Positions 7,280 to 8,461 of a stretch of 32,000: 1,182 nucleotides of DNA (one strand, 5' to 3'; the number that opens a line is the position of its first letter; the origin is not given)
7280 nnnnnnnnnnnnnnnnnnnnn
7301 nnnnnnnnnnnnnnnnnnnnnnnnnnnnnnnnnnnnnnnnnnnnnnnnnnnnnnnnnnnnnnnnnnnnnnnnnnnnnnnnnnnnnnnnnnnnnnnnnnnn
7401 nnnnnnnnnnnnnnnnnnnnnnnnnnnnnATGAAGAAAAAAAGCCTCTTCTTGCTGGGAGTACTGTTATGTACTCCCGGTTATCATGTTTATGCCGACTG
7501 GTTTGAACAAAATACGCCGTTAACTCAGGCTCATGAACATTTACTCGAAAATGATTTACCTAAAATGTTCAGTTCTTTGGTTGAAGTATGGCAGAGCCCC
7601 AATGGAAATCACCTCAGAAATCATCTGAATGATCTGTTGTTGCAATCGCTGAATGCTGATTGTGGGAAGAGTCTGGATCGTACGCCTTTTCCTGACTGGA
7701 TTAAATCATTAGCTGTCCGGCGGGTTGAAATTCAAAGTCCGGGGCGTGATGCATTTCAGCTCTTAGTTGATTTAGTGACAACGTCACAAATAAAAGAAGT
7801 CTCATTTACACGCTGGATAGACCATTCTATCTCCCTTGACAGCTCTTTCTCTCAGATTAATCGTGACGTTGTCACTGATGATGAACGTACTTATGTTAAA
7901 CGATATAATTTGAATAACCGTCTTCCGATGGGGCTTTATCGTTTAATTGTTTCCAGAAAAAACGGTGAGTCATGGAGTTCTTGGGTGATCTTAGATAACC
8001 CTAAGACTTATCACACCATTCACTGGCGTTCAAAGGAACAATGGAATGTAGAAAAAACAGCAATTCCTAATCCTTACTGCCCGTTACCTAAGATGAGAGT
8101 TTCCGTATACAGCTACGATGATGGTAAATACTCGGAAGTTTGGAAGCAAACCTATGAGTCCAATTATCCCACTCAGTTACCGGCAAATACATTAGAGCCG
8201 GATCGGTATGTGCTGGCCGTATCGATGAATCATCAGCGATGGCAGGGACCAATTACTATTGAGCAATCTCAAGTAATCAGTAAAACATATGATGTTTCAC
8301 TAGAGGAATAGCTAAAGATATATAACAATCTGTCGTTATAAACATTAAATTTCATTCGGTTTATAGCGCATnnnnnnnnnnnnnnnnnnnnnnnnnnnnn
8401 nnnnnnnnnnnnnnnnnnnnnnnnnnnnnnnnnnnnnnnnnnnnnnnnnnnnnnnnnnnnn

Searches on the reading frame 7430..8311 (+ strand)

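Call 12: search_protein_families(library=pfam, proteins=[window:7430-8311:+], max_evalue=0.001)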
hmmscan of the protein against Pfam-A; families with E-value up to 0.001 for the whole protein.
window:7430-8311:+ (293 aa): 1 family
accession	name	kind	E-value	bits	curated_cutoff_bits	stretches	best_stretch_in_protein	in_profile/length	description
PF11060.13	DUF2861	-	1e-90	304.4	25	1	24-288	1-267/267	Protein of unknown function (DUF2861)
